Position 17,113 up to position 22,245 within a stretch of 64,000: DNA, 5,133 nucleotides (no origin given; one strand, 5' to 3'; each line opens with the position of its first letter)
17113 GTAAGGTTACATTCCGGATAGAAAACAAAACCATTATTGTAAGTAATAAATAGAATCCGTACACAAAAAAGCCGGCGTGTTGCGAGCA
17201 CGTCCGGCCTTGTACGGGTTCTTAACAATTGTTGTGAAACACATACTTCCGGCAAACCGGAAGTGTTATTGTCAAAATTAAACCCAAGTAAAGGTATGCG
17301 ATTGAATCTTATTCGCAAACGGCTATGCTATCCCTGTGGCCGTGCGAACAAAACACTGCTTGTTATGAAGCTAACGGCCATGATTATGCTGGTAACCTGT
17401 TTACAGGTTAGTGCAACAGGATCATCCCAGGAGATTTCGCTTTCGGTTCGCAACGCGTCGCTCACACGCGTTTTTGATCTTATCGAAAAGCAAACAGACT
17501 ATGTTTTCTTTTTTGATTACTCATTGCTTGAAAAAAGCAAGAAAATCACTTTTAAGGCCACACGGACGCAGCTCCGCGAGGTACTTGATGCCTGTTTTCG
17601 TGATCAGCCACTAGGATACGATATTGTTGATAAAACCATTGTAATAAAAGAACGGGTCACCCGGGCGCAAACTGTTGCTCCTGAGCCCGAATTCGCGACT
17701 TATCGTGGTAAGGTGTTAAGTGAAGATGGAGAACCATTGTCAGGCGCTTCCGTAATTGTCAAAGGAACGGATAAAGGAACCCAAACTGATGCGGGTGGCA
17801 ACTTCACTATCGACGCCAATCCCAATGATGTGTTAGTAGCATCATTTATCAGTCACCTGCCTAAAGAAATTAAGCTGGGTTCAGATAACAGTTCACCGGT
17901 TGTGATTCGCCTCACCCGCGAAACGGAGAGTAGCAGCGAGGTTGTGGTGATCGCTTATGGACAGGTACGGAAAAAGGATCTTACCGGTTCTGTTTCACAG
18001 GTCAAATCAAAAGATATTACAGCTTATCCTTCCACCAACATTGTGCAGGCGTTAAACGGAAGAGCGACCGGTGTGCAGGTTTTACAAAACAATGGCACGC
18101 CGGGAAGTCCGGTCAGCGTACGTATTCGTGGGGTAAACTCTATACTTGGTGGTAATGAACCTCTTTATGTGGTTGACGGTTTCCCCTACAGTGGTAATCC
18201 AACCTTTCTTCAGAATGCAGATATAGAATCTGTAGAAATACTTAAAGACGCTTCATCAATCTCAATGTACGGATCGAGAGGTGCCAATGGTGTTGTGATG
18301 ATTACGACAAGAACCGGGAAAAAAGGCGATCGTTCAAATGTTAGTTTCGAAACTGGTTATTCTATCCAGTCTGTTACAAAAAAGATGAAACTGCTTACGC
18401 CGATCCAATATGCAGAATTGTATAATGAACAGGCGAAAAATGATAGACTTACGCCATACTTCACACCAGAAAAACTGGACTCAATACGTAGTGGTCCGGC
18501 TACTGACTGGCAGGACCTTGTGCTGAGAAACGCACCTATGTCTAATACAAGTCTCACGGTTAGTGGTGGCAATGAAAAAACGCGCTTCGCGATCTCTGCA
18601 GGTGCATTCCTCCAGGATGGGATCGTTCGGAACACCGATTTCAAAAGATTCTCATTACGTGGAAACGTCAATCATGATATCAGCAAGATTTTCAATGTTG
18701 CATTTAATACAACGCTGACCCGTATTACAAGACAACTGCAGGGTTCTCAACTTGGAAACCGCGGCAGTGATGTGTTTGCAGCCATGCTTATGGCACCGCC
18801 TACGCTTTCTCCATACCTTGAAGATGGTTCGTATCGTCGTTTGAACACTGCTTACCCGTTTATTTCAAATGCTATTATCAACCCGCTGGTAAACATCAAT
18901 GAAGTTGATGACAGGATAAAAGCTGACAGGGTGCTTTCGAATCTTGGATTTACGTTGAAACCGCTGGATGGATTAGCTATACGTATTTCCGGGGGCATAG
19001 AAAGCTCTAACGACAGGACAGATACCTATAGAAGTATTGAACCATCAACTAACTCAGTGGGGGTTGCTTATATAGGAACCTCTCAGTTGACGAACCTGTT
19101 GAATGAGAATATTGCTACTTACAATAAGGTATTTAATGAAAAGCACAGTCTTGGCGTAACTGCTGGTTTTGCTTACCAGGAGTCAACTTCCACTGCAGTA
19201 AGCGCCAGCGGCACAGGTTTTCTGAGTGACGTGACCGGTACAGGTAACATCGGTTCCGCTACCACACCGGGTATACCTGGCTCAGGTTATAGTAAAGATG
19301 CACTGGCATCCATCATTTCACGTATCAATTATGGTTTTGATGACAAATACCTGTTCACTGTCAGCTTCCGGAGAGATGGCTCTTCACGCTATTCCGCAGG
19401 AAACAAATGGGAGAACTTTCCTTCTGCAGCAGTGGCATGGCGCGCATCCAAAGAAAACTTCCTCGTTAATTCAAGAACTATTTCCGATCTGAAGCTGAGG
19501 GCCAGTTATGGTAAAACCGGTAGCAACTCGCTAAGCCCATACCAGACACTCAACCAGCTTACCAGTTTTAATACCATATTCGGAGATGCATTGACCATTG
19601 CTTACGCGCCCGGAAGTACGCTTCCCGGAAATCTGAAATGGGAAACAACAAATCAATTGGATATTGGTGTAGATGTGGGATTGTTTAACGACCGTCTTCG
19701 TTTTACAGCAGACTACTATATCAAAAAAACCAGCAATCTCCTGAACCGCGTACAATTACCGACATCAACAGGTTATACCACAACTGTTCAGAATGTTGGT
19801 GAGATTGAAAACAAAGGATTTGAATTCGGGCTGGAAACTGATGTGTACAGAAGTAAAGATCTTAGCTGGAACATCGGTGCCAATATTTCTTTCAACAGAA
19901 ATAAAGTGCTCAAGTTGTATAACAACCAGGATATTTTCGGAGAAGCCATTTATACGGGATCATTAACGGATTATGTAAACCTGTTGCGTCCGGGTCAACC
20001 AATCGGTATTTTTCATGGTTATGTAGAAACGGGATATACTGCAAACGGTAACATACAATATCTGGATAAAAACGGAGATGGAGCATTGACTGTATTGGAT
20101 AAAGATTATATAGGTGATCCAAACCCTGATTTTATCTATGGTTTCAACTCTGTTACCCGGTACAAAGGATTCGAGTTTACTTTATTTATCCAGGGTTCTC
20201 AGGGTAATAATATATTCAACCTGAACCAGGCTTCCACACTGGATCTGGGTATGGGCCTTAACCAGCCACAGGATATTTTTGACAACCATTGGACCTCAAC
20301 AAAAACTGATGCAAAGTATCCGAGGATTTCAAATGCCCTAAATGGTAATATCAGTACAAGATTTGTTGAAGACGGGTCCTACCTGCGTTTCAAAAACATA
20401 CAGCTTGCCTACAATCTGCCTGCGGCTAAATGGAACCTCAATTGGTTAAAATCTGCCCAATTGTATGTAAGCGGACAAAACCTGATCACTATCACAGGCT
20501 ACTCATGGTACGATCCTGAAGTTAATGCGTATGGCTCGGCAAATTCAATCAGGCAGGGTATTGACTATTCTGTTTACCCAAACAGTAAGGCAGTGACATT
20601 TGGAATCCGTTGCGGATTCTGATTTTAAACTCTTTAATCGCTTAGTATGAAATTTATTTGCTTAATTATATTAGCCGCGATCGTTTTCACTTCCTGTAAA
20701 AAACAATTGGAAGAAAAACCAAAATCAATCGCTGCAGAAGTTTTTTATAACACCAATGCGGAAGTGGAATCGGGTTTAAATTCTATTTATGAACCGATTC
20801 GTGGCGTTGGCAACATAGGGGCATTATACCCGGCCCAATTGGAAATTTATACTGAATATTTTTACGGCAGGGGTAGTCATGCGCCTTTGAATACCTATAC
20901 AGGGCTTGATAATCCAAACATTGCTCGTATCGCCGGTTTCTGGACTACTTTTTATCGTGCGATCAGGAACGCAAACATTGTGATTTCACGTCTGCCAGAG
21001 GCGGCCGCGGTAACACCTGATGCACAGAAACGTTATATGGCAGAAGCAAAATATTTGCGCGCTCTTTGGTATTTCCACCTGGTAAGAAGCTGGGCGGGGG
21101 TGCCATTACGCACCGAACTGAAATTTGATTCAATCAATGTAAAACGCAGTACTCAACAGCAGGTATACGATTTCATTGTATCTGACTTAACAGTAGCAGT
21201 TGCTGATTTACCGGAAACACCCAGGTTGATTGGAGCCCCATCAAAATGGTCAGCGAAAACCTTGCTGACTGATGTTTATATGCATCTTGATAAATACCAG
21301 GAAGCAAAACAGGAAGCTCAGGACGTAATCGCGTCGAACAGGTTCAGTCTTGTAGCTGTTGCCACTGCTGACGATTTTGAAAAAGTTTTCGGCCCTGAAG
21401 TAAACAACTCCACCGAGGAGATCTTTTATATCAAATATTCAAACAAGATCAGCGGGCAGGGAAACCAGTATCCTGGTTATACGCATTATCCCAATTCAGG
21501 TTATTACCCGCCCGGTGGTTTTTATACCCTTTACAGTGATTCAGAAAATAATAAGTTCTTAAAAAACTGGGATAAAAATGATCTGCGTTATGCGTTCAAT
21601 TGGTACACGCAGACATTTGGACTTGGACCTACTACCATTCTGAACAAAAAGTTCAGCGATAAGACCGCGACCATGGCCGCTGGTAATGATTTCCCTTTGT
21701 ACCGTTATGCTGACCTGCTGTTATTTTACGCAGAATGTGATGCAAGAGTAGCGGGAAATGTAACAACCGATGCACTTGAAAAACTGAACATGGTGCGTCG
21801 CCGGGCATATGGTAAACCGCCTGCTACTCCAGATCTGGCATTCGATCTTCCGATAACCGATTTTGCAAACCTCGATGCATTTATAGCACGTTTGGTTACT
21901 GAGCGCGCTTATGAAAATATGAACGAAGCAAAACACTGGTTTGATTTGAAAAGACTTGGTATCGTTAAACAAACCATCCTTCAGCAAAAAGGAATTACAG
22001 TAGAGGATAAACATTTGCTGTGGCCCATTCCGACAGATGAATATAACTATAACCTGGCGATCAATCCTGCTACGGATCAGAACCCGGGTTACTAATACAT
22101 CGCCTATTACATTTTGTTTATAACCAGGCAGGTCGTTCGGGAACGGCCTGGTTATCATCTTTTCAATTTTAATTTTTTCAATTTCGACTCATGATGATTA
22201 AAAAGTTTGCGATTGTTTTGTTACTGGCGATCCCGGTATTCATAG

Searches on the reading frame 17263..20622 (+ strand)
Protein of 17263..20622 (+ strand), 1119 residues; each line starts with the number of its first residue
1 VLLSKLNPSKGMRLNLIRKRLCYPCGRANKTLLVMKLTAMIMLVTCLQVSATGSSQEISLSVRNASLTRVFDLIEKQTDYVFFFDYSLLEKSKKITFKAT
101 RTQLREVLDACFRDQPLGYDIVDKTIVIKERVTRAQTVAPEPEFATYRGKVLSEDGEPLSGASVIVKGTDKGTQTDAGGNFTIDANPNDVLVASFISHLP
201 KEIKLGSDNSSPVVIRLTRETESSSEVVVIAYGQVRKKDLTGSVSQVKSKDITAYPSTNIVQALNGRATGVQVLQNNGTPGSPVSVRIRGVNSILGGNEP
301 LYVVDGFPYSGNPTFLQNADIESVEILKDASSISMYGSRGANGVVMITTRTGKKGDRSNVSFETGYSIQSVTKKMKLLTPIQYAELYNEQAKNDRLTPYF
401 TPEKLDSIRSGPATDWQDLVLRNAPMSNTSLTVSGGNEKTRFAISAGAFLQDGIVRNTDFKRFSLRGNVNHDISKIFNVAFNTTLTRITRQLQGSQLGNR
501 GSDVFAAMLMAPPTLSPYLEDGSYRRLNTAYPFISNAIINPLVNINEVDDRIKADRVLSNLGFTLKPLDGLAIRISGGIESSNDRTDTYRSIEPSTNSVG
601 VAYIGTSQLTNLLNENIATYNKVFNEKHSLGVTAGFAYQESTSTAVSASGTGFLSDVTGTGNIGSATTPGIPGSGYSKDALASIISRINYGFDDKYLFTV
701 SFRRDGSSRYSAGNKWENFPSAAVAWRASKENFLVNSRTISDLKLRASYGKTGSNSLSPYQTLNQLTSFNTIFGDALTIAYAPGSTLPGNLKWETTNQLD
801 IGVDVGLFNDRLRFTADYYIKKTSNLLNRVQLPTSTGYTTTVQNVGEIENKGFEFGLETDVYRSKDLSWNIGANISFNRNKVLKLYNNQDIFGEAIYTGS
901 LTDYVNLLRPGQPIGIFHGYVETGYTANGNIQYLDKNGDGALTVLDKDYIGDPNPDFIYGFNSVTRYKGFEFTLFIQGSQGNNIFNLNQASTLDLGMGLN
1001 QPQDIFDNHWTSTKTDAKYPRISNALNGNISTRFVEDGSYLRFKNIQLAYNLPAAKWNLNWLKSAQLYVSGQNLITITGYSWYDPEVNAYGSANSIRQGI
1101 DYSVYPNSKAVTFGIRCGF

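Call 53: search_protein_families(library=pfam, proteins=[window:17263-20622:+], max_evalue=0.00001)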
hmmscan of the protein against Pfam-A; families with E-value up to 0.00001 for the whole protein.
window:17263-20622:+ (1119 aa): 5 families
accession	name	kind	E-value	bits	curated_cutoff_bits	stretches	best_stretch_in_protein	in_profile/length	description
PF00593.30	TonB_dep_Rec_b-barrel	-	6.2e-20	72.9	27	1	550-1074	54-436/436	TonB dependent receptor-like, beta-barrel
PF07715.20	Plug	-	3.7e-19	69.7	23.9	1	237-344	2-107/107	TonB-dependent Receptor Plug Domain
PF13715.12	CarbopepD_reg_2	-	4.8e-16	59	32.2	1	148-229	2-88/88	CarboxypepD_reg-like domain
PF13620.12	CarboxypepD_reg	-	4.9e-09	36.9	32.3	1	148-217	3-81/82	Carboxypeptidase regulatory-like domain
PF07660.19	STN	-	1.2e-06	28.6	28.4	0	80-129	1-50/52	Secretin and TonB N terminus short domain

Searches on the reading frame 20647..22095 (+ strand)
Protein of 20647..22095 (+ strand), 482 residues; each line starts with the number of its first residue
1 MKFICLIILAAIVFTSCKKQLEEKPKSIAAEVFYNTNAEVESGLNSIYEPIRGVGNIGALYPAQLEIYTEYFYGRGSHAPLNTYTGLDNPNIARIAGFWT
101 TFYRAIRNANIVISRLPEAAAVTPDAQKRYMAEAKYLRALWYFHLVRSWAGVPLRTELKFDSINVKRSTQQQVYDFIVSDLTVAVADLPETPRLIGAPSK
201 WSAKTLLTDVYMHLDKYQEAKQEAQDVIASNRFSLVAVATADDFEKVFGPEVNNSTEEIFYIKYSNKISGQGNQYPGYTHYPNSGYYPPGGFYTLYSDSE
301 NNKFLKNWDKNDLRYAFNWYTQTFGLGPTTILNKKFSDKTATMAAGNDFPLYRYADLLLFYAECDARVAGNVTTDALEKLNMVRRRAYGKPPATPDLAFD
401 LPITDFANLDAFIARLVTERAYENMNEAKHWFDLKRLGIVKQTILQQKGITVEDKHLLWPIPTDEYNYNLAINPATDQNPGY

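Call 53: search_protein_families(library=pfam, proteins=[window:20647-22095:+], max_evalue=0.00001)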
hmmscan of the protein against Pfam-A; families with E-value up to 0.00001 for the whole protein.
window:20647-22095:+ (482 aa): 3 families
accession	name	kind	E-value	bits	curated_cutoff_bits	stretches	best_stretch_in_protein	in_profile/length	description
PF14322.12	SusD-like_3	-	6.7e-26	92.1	27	1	21-211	3-190/191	Starch-binding associating with outer membrane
PF07980.17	SusD_RagB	-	1.9e-20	74.2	23.1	1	298-482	100-297/297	SusD family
PF12771.13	SusD-like_2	-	6.1e-09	35.7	27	1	96-193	56-155/415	Starch-binding associating with outer membrane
